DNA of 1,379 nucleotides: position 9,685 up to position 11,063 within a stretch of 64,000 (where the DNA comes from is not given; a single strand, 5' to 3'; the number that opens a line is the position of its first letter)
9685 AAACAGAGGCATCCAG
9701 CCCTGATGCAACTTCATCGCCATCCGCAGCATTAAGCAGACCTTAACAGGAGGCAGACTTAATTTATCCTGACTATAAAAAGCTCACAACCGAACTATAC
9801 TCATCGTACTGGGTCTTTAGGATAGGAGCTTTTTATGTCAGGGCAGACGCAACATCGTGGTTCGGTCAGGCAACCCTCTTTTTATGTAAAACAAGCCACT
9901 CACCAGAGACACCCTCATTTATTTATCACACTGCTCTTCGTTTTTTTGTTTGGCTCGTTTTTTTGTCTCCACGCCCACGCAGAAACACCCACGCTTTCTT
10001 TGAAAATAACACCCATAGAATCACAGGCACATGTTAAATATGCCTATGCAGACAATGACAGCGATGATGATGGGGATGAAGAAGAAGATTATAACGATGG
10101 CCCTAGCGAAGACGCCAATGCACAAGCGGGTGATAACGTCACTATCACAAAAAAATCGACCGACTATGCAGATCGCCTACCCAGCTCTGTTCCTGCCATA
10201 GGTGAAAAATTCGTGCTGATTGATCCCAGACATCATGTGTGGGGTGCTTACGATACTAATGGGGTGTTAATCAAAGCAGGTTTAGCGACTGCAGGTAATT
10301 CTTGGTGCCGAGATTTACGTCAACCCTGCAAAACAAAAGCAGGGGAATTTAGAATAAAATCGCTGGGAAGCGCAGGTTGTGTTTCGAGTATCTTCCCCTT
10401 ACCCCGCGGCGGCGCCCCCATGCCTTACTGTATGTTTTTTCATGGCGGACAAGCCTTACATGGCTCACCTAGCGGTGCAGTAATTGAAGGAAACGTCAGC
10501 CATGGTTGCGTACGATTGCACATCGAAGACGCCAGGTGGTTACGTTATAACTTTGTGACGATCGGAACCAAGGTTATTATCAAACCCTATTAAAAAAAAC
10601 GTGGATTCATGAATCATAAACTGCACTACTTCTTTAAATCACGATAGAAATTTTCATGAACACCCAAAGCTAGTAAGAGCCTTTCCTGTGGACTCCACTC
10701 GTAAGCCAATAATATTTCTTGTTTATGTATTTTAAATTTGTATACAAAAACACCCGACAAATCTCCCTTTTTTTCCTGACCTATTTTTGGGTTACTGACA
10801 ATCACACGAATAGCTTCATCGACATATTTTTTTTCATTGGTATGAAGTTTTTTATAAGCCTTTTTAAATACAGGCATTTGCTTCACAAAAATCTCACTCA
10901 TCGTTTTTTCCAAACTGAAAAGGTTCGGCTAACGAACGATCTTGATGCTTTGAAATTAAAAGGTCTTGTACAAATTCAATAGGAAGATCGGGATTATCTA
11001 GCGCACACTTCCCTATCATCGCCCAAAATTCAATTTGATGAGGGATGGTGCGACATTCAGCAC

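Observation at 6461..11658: ~5 kb accessory insertion splitting the conserved hemA-prfA-prmC operon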

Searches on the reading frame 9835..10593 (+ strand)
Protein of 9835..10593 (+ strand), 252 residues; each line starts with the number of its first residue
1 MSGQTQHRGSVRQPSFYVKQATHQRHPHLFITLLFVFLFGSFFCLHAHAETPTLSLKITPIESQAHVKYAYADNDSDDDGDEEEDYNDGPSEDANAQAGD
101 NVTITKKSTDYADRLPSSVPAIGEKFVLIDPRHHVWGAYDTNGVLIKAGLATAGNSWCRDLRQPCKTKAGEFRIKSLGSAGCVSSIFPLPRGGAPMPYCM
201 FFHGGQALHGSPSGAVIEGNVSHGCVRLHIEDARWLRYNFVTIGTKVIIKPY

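Call 3: search_protein_families(library=pfam, proteins=[window:9835-10593:+], max_evalue=0.01)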
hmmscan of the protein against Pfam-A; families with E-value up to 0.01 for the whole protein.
window:9835-10593:+ (252 aa): 1 family
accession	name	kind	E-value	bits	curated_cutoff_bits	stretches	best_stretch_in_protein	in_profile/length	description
PF03734.19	YkuD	-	3e-13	51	23.4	1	125-249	2-146/146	L,D-transpeptidase catalytic domain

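Call 4: search_protein_families(library=ncbifam, proteins=[window:9835-10593:+], max_evalue=0.01)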
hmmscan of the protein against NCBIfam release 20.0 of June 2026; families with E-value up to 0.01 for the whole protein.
window:9835-10593:+ (252 aa): 4 families
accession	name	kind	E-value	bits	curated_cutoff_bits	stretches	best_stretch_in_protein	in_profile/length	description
NF007612.0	PRK10260.1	equivalog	0.00024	20.3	583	1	195-247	179-231/306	L,D-transpeptidase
NF004786.0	PRK06132.1-3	equivalog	0.0006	18.7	329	1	194-249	85-138/418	hypothetical protein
NF007563.0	PRK10190.1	equivalog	0.0015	17.8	517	1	195-249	176-230/310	L,D-transpeptidase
NF004785.0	PRK06132.1-2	subfamily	0.0034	16.6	169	1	194-249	119-171/353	hypothetical protein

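Call 26: search_protein_families(library=padloc, proteins=[window:9835-10593:+], max_evalue=0.01)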
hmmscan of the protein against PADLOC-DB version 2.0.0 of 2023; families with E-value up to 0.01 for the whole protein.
window:9835-10593:+ (252 aa): 0 families

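Call 27: search_protein_families(library=phrogs, proteins=[window:9835-10593:+], max_evalue=0.01)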
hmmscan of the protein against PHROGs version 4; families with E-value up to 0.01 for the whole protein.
window:9835-10593:+ (252 aa): 1 family
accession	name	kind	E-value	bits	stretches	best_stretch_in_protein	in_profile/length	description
phrog_35259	-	unknown function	0.00043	20.5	1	195-249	179-233/313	-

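Call 32: find_homologous_proteins(query=window:9835-10593:+, max_evalue=0.00001)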
Query window:9835-10593:+ (252 aa): 1970 proteins with E <= 0.00001 among 2280 candidates; the best 120 are listed.
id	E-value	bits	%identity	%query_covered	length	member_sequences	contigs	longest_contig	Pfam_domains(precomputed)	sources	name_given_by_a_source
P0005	9.4e-174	594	100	100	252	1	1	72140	PF03734.20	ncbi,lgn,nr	ncbi:MAG: L,D-transpeptidase [Gammaproteobacteria bacterium]|nr:L,D-transpeptidase [Gammaproteobacte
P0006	3.3e-68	248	51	90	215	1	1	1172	PF03734.20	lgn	-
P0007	6.6e-68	247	51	89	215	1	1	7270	PF03734.20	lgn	-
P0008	8.0e-67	243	68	58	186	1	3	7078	PF03734.20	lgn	-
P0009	9.1e-67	243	70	57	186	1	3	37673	PF03734.20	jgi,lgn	jgi:lipoprotein-anchoring transpeptidase ErfK/SrfK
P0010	3.1e-66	241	66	59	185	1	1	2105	PF03734.20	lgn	-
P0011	4.6e-66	241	68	58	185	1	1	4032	PF03734.20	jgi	-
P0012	7.0e-66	240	68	57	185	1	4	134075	PF03734.20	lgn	-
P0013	1.3e-65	239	63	61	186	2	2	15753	PF03734.20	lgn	-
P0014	2.6e-65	238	65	59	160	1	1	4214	PF03734.20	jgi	jgi:lipoprotein-anchoring transpeptidase ErfK/SrfK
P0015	5.6e-65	237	54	79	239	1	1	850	PF03734.20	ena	-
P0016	1.5e-64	236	67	58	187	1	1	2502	PF03734.20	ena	-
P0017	1.8e-64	236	64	57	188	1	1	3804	PF03734.20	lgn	-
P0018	2.0e-64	235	63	62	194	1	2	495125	PF03734.20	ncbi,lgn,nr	ncbi:MAG: L,D-transpeptidase [Gammaproteobacteria bacterium]|nr:L,D-transpeptidase [Gammaproteobacte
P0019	2.0e-64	235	68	57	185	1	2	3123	PF03734.20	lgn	-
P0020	2.1e-64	235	67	56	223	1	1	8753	PF03734.20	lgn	-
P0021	3.4e-64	235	63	58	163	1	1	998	PF03734.20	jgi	jgi:lipoprotein-anchoring transpeptidase ErfK/SrfK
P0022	3.8e-64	234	64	58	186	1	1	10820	PF03734.20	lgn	-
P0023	8.4e-64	233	62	64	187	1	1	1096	PF03734.20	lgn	-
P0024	8.4e-64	233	61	63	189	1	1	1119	PF03734.20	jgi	-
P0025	1.2e-63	233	59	63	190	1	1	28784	PF03734.20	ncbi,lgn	-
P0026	1.6e-63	232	66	57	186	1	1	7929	PF03734.20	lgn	-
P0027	1.7e-63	232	68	57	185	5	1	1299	PF03734.20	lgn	-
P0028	1.8e-63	232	66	58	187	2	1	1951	PF03734.20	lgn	-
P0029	4.9e-63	231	60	62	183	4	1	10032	PF03734.20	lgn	-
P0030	7.0e-63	230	59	66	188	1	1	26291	PF03734.20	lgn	-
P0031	7.3e-63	230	66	57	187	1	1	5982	PF03734.20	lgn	-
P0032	1.2e-62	230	65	58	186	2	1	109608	PF03734.20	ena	-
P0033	1.5e-62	229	58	66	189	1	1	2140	PF03734.20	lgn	-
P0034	1.6e-62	229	61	62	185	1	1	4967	PF03734.20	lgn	-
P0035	3.0e-62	228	65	55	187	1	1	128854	PF03734.20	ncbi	-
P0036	3.4e-62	228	62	66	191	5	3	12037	PF03734.20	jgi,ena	-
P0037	3.4e-62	228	65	57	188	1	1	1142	PF03734.20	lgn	-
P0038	3.6e-62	228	66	57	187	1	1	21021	PF03734.20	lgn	-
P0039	3.8e-62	228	68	55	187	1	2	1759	PF03734.20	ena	-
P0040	3.9e-62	228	66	59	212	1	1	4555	PF03734.20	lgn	-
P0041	5.3e-62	227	64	57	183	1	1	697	PF03734.20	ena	-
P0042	6.5e-62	227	62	58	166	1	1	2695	PF03734.20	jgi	jgi:hypothetical protein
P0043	9.0e-62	227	65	57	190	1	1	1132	PF03734.20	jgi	-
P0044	9.1e-62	227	63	57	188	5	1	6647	PF03734.20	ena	-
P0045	9.7e-62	227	62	58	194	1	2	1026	PF03734.20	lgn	-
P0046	1.0e-61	227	61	61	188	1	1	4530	PF03734.20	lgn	-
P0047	1.1e-61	226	63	59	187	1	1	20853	PF03734.20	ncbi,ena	-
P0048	1.2e-61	226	59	64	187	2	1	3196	PF03734.20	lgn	-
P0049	1.4e-61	226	56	66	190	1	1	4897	PF03734.20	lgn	-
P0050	1.6e-61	226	67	55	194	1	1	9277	PF03734.20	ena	-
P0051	1.6e-61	226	63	58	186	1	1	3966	PF03734.20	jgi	jgi:lipoprotein-anchoring transpeptidase ErfK/SrfK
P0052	1.7e-61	226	66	57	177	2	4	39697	PF03734.20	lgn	-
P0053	2.1e-61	225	60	64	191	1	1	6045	PF03734.20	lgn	-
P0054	2.5e-61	225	64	57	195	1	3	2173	PF03734.20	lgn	-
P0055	2.8e-61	225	65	56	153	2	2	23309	PF03734.20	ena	-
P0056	3.1e-61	225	66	57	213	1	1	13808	PF03734.20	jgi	jgi:hypothetical protein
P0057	3.4e-61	225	61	60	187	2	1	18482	PF03734.20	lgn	-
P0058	3.6e-61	225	68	54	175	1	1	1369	PF03734.20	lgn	-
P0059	3.7e-61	225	65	57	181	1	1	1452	PF03734.20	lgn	-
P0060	3.7e-61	225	57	65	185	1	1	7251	PF03734.20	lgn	-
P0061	4.3e-61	224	69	52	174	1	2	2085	PF03734.20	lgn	-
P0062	4.3e-61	224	61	65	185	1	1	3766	PF03734.20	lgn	-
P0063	4.5e-61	224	64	57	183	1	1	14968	PF03734.20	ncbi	-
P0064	4.5e-61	224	65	56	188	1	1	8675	PF03734.20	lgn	-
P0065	4.5e-61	224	66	58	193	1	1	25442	PF03734.20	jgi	jgi:lipoprotein-anchoring transpeptidase ErfK/SrfK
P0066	5.6e-61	224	63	57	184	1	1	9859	PF03734.20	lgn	-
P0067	6.0e-61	224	58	61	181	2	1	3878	PF03734.20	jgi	jgi:lipoprotein-anchoring transpeptidase ErfK/SrfK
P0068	6.7e-61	224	66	57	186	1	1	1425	PF03734.20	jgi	-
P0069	7.5e-61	224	65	57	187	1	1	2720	PF03734.20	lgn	-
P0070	7.6e-61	224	65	58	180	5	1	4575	PF03734.20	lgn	-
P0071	8.8e-61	223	63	58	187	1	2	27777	PF03734.20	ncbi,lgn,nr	ncbi:MAG TPA: L,D-transpeptidase [Gammaproteobacteria bacterium]|nr:L,D-transpeptidase [Gammaproteob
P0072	8.9e-61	223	53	73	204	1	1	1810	PF03734.20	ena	-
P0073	1.1e-60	223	58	68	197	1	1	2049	PF03734.20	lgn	-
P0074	1.1e-60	223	63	58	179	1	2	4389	PF03734.20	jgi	jgi:hypothetical protein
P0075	1.2e-60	223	63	57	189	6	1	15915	PF03734.20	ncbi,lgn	-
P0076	1.3e-60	223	62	57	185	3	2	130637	PF03734.20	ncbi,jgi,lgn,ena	-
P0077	1.6e-60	223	66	57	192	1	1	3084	PF03734.20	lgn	-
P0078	1.6e-60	223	63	60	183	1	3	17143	PF03734.20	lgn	-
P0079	1.6e-60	223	62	58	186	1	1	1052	PF03734.20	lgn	-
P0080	1.7e-60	223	63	57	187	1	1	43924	PF03734.20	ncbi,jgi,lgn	-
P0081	1.8e-60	222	66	58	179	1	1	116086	PF03734.20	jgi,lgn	-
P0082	2.0e-60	222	56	66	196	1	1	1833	PF03734.20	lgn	-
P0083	2.1e-60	222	61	58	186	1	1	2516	PF03734.20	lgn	-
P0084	2.4e-60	222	59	59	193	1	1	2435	PF03734.20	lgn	-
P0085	2.7e-60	222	62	59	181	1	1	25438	PF03734.20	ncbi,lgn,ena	-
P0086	2.8e-60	222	62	59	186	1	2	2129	PF03734.20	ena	-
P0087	2.9e-60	222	59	65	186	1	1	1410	PF03734.20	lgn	-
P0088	2.9e-60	222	63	58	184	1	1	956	PF03734.20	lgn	-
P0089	3.0e-60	222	60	65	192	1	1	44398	PF03734.20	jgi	jgi:lipoprotein-anchoring transpeptidase ErfK/SrfK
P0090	3.4e-60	222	58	71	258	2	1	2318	PF03734.20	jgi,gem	-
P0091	3.5e-60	221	63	61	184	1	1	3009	PF03734.20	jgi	jgi:hypothetical protein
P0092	3.5e-60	221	59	58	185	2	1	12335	PF03734.20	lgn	-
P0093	3.6e-60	221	58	63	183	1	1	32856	PF03734.20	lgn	-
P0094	3.9e-60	221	63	60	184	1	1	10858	PF03734.20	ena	-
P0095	4.1e-60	221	64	57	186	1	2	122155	PF03734.20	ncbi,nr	ncbi:MAG: L,D-transpeptidase [Gammaproteobacteria bacterium]|nr:L,D-transpeptidase [Gammaproteobacte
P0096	4.3e-60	221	65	57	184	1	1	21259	PF03734.20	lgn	-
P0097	4.4e-60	221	66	57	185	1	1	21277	PF03734.20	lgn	-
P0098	4.9e-60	221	65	57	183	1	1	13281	PF03734.20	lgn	-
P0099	5.0e-60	221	62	57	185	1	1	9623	PF03734.20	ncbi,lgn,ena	-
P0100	5.2e-60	221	61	57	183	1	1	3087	PF03734.20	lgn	-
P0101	5.2e-60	221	60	60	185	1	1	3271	PF03734.20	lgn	-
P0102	5.4e-60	221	60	61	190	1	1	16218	PF03734.20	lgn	-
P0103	5.6e-60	221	61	60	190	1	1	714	PF03734.20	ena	-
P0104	5.7e-60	221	64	57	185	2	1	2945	PF03734.20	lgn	-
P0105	5.7e-60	221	63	58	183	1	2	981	PF03734.20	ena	-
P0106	5.8e-60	221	64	57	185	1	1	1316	PF03734.20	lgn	-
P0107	5.9e-60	221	64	57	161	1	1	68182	PF03734.20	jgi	jgi:hypothetical protein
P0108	6.5e-60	221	61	62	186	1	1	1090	PF03734.20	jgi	jgi:hypothetical protein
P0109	7.0e-60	221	66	58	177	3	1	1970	PF03734.20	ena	-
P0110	7.0e-60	221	56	64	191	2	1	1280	PF03734.20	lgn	-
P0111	7.7e-60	220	64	58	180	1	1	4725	PF03734.20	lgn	-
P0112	8.0e-60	220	64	57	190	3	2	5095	PF03734.20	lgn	-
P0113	8.0e-60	220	61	57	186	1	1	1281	PF03734.20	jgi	jgi:lipoprotein-anchoring transpeptidase ErfK/SrfK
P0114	8.2e-60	220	56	65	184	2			PF03734.20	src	-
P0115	8.3e-60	220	63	56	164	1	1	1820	PF03734.20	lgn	-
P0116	8.7e-60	220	63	55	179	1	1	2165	PF03734.20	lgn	-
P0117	8.7e-60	220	61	59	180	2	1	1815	PF03734.20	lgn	-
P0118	9.3e-60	220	59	58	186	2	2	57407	PF03734.20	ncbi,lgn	ncbi:MAG: L,D-transpeptidase family protein [Gammaproteobacteria bacterium]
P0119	9.7e-60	220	62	58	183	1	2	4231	PF03734.20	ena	-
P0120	9.7e-60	220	60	58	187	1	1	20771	PF03734.20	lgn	-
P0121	1.1e-59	220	61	59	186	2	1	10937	PF03734.20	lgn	-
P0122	1.1e-59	220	58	63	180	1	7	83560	PF03734.20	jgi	jgi:lipoprotein-anchoring transpeptidase ErfK/SrfK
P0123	1.1e-59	220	64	58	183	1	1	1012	PF03734.20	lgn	-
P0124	1.3e-59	220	59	65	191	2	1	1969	PF03734.20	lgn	-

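Call 33: find_encoding_contigs(protein=P0012, flank=6000, max_places=3)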
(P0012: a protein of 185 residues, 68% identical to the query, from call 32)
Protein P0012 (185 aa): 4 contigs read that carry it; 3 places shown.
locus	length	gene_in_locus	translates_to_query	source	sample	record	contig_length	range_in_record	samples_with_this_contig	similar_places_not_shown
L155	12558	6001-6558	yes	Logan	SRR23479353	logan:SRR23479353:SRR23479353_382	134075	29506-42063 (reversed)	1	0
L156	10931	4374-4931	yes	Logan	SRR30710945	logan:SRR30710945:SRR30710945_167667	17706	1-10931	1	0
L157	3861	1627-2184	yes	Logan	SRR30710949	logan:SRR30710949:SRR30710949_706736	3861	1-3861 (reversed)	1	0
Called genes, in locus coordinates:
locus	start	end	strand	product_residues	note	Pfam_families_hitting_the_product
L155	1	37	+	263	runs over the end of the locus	PF02548:Pantoate_transf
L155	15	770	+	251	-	PF02569:Pantoate_ligase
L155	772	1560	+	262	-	PF03309:Pan_kinase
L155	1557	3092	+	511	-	PF22020:RlmL_1st, PF02926:THUMP, PF01170:UPF0020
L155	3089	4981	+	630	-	PF00005:ABC_tran, PF03193:RsgA_GTPase (faint), PF13191:AAA_16 (faint), PF13555:AAA_29 (faint), PF01926:MMR_HSR1 (faint), PF12848:ABC_tran_Xtn (weak), PF00005:ABC_tran, PF16326:ABC_tran_CTD, +5 more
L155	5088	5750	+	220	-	PF03544:TonB_C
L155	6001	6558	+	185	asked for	PF03734:YkuD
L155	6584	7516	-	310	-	PF01464:SLT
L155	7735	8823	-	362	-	PF02275:CBAH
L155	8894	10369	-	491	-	PF11074:DUF2779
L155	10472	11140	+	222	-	PF07885:Ion_trans_2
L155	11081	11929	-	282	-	-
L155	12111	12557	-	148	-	-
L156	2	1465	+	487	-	?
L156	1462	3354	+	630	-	PF00005:ABC_tran, PF03193:RsgA_GTPase (faint), PF13191:AAA_16 (faint), PF13555:AAA_29 (faint), PF01926:MMR_HSR1 (faint), PF12848:ABC_tran_Xtn (weak), PF00005:ABC_tran, PF16326:ABC_tran_CTD, +5 more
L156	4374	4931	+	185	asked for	PF03734:YkuD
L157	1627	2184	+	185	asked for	PF03734:YkuD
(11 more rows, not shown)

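Call 34: find_encoding_contigs(protein=P0007, flank=6000, max_places=3)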
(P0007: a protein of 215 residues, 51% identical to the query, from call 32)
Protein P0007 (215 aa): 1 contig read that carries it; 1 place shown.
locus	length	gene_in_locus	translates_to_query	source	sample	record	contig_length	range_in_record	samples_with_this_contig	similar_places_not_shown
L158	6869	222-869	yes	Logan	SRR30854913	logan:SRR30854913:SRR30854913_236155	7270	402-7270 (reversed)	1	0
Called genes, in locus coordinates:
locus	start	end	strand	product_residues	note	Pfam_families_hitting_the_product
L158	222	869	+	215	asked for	PF03734:YkuD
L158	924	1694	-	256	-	-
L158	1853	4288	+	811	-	-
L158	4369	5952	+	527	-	-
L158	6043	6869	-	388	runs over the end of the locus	PF00190:Cupin_1, PF01050:MannoseP_isomer (faint), PF07883:Cupin_2 (weak), PF00190:Cupin_1, PF07883:Cupin_2 (weak)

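Call 53: search_protein_families(library=pfam, proteins=[L158:924-1694:-, L158:1853-4288:+, L158:4369-5952:+], max_evalue=0.01)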
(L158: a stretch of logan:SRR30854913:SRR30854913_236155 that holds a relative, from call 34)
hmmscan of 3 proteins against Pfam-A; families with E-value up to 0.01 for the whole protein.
L158:924-1694:- (256 aa): 0 families

L158:1853-4288:+ (811 aa): 0 families

L158:4369-5952:+ (527 aa): 0 families

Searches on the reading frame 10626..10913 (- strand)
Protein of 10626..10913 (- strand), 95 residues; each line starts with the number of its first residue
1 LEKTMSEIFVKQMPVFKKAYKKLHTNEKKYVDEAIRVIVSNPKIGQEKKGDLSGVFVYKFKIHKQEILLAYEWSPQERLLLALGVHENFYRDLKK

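Call 3: search_protein_families(library=pfam, proteins=[window:10626-10913:-], max_evalue=0.01)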
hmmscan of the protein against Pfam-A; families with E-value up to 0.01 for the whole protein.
window:10626-10913:- (95 aa): 1 family
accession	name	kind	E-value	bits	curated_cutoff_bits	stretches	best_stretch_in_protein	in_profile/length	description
PF15781.12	ParE-like_toxin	-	7.7e-36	122.4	28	1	10-94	1-87/87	ParE-like toxin of type II bacterial toxin-antitoxin system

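Call 4: search_protein_families(library=ncbifam, proteins=[window:10626-10913:-], max_evalue=0.01)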
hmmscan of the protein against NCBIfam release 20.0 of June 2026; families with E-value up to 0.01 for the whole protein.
window:10626-10913:- (95 aa): 0 families

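Call 26: search_protein_families(library=padloc, proteins=[window:10626-10913:-], max_evalue=0.01)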
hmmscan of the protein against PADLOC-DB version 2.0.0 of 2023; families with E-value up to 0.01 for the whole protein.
window:10626-10913:- (95 aa): 0 families

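Call 27: search_protein_families(library=phrogs, proteins=[window:10626-10913:-], max_evalue=0.01)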
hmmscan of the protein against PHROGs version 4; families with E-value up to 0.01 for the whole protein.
window:10626-10913:- (95 aa): 1 family
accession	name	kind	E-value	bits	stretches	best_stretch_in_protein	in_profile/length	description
phrog_1213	-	moron, auxiliary metabolic gene and host takeover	3e-08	35.1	1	10-91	5-88/88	RelE-like toxin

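Call 52: search_dna_similar(query=window:10626-10913:-, collection=plasmids, mode=protein, max_rows=12)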
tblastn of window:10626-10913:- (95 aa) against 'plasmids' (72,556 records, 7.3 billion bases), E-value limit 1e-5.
Records with a match: 73; places in all: 76; records where one place covers at least 80% of the query: 71.
Best place of each record, by identity: <60% 73.
By first word of the organism name: Piscirickettsia 43; Pantoea 10; Vibrio 4; Duffyella 3; Lactobacillus 2; Pseudanabaena 1; Polaromonas 1; Salinivibrio 1; Halioglobus 1; Providencia 1; and 6 more.
By predicted mobility (MOB-suite, as given by PLSDB): non-mobilizable 69; mobilizable 4.
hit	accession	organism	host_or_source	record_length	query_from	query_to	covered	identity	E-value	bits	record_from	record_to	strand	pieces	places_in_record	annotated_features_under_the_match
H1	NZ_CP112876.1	Pseudanabaena galeata CCNP1313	-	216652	5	95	96%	54.9%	3e-21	93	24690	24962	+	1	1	type II toxin-antitoxin system RelE/ParE family toxin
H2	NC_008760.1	Polaromonas naphthalenivorans CJ2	-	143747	14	95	86%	56.3%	7e-25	103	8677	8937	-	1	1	type II toxin-antitoxin system RelE/ParE family toxin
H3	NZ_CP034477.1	Pantoea agglomerans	food,leaf from rome apple cultivar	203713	2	95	99%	49.0%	8e-19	86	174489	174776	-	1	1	type II toxin-antitoxin system RelE/ParE family toxin | ParD-like family protein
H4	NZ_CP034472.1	Pantoea agglomerans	food,leaf from rome apple cultivar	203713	2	95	99%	49.0%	8e-19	86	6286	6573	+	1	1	type II toxin-antitoxin system RelE/ParE family toxin | ParD-like family protein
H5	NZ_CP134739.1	Pantoea agglomerans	cell culture,Water from creek adjacent ...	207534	2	95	99%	49.0%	8e-19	86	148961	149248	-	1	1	type II toxin-antitoxin system RelE/ParE family toxin | ParD-like family protein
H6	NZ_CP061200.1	Piscirickettsia salmonis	Salmo salar,Salmo salar liver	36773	8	95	93%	52.2%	2e-20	91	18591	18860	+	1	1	type II toxin-antitoxin system RelE/ParE family toxin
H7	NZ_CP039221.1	Piscirickettsia salmonis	Salmo salar,cell culture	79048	8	95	93%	52.2%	2e-20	91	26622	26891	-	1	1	type II toxin-antitoxin system RelE/ParE family toxin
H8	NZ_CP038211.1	Piscirickettsia salmonis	Salmo salar,ISOLATE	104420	8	95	93%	52.2%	2e-20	91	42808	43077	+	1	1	type II toxin-antitoxin system RelE/ParE family toxin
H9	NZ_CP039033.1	Piscirickettsia salmonis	Salmo salar,cell culture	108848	8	95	93%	52.2%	2e-20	91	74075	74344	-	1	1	type II toxin-antitoxin system RelE/ParE family toxin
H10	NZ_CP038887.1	Piscirickettsia salmonis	Salmo salar,cell culture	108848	8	95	93%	52.2%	2e-20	91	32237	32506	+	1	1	type II toxin-antitoxin system RelE/ParE family toxin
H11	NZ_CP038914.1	Piscirickettsia salmonis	Oncorhynchus kisutch,cell culture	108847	8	95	93%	52.2%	2e-20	91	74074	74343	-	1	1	type II toxin-antitoxin system RelE/ParE family toxin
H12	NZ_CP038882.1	Piscirickettsia salmonis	Oncorhynchus kisutch,cell culture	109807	8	95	93%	52.2%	2e-20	91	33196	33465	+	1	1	type II toxin-antitoxin system RelE/ParE family toxin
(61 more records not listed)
